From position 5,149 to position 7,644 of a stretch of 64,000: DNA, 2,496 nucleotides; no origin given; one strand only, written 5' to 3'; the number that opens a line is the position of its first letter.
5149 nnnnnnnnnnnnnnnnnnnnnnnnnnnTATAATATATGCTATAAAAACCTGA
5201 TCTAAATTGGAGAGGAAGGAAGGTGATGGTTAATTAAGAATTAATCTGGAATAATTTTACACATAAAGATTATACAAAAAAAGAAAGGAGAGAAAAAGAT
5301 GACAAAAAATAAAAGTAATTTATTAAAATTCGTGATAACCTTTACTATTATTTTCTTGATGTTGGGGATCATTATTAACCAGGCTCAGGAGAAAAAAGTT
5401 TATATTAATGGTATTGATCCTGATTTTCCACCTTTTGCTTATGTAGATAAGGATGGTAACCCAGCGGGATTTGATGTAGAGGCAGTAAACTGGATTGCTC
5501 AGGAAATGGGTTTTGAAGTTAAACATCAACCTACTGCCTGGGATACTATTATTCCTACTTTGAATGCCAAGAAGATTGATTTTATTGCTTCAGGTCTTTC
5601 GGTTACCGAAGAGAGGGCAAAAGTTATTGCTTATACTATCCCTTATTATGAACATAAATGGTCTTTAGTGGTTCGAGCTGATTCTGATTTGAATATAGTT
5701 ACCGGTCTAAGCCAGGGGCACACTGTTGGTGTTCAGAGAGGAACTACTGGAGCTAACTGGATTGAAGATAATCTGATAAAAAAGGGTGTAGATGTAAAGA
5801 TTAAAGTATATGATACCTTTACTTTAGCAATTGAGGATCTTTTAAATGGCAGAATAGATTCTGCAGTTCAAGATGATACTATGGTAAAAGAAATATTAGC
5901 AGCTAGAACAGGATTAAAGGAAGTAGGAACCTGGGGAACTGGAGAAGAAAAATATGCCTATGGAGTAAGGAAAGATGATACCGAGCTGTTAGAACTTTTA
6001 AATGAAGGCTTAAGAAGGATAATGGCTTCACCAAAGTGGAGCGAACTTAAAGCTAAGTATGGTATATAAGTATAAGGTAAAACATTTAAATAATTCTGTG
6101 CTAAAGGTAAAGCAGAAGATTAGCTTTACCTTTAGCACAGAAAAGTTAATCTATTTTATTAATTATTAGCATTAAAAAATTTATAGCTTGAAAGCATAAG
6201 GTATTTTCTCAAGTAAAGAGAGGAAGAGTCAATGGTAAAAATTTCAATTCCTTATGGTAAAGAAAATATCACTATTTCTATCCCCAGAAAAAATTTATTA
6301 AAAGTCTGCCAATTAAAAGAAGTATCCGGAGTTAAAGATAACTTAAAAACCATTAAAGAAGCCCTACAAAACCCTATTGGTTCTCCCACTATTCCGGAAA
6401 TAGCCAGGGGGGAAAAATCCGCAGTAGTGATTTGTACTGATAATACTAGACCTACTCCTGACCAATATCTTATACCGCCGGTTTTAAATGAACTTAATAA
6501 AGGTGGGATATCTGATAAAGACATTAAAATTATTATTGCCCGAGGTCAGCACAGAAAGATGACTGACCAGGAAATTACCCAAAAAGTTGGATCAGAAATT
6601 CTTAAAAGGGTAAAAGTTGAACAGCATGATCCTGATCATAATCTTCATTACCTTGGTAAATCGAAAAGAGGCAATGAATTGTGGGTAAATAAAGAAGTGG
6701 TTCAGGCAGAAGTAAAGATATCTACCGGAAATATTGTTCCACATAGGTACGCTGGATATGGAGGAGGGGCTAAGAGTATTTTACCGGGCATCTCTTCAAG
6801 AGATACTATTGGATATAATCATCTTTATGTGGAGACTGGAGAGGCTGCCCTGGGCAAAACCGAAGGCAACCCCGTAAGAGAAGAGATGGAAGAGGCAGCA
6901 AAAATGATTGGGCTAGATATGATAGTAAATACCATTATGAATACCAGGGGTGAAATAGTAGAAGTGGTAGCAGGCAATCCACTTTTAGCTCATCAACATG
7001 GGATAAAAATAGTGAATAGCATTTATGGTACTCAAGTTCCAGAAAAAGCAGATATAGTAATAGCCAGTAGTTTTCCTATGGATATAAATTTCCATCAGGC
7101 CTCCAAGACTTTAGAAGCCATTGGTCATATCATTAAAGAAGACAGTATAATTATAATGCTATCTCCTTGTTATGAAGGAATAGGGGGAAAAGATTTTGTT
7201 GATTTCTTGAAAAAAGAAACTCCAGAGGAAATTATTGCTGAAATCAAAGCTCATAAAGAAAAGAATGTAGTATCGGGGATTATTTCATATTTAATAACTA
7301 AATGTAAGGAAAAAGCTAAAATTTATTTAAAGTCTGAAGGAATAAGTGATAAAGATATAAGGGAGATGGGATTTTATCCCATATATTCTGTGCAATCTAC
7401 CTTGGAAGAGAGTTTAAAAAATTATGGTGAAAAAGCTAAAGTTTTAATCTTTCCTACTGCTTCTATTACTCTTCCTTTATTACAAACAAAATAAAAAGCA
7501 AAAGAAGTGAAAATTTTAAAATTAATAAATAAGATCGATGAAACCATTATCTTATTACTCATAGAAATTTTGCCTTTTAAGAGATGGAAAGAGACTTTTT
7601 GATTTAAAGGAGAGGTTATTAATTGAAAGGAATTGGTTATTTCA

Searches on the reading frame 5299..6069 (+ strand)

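Call 6: search_protein_families(library=pfam, proteins=[window:5299-6069:+])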
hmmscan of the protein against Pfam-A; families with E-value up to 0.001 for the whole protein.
window:5299-6069:+ (256 aa): 2 families
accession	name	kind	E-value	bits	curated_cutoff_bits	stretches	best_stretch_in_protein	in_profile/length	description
PF00497.25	SBP_bac_3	-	3e-39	134.2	26.4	1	38-254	4-129/132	Bacterial extracellular solute-binding proteins, family 3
PF10613.14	Lig_chan-Glu_bd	-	3.5e-08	34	30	1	69-127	56-113/115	Ligated ion channel L-glutamate- and glycine-binding site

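Call 73: search_protein_families(library=ncbifam, proteins=[window:5299-6066:+], max_evalue=1e-20)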
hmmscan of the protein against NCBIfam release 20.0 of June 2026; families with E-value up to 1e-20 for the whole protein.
window:5299-6066:+ (256 aa): 8 families
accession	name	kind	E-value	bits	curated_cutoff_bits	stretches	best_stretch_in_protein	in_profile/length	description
TIGR01096.1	3A0103s03R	subfamily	1.9e-49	168.5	256.35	1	27-254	19-249/250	lysine/arginine/ornithine ABC transporter substrate-binding protein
NF008426.0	PRK11260.1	equivalog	1.5e-29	103.1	312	1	26-254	34-259/266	cystine ABC transporter substrate-binding protein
NF041765.1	ArtJ_Ecoli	equivalog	1.7e-29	103.1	510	1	29-252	18-238/243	arginine ABC transporter substrate-binding protein ArtJ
NF041764.1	ArtI_Ecoli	equivalog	1.9e-28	99.5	522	1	38-245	26-231/243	arginine ABC transporter substrate-binding protein ArtI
NF011583.0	PRK15007.1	subfamily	1.7e-27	96.3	358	1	39-243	27-229/243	arginine ABC transporter substrate-binding protein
NF011965.0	PRK15437.1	equivalog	8.1e-27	94.4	459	1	31-254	25-252/260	histidine ABC transporter substrate-binding protein HisJ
NF007029.0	PRK09495.1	equivalog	1.7e-26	93.5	303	1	10-253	2-241/248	glutamine ABC transporter substrate-binding protein GlnH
NF011586.0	PRK15010.1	equivalog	1.7e-25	90.1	440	1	33-254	27-252/260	lysine/arginine/ornithine ABC transporter substrate-binding protein ArgT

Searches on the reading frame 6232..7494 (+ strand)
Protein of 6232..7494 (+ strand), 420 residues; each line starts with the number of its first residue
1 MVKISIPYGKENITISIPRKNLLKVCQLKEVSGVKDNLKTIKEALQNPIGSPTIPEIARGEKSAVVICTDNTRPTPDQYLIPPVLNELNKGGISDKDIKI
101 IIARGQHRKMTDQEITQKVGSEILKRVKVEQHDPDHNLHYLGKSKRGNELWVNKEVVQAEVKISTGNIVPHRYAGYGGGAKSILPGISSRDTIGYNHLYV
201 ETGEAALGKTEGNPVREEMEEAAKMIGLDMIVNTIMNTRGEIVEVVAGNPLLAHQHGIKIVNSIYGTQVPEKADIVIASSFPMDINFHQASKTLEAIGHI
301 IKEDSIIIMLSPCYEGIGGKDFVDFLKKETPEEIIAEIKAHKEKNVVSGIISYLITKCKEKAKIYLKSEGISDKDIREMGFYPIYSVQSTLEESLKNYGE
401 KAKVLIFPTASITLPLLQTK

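Call 6: search_protein_families(library=pfam, proteins=[window:6232-7494:+])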
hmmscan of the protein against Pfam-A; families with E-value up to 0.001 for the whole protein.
window:6232-7494:+ (420 aa): 3 families
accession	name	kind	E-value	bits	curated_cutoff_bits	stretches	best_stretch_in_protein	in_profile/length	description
PF09861.14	Lar_N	-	1.3e-64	217.6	23.3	1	8-200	1-195/204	Lactate racemase N-terminal domain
PF21113.2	LarA_C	-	2.1e-17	63.9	25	1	271-408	4-145/152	Lactate racemase C-terminal domain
PF04015.17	DUF362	-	0.00034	21.2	24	1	86-236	28-163/200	Domain of unknown function (DUF362)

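Call 63: search_protein_families(library=ncbifam, proteins=[window:6232-7491:+], max_evalue=1e-10)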
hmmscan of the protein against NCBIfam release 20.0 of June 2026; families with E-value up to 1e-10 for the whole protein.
window:6232-7491:+ (420 aa): 5 families
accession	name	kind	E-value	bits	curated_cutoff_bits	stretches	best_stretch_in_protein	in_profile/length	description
NF052593.1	NPN_racem_MAR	equivalog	2.4e-124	415.1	500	1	4-416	1-414/415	nickel-dependent malate racemase, LarAH6 family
NF052595.1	NPN_LarAH5_MAR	equivalog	3.6e-104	349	462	1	4-415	1-413/415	nickel-dependent malate racemase, LarAH5 family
NF052525.1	NPN_LarAH10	equivalog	3.4e-103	345.6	540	1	3-416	2-426/426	NPN-dependent 2-hydroxyacid racemase, LarAH10 family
NF033504.2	Ni_dep_LarA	equivalog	4e-102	342.1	460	1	3-410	1-416/422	nickel-dependent lactate racemase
NF052592.1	LarAH_14_15_16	equivalog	5.8e-17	61.2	740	1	29-198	36-211/520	NPN-dependent hydroxyacid isomerase, LarAH14/15/16 family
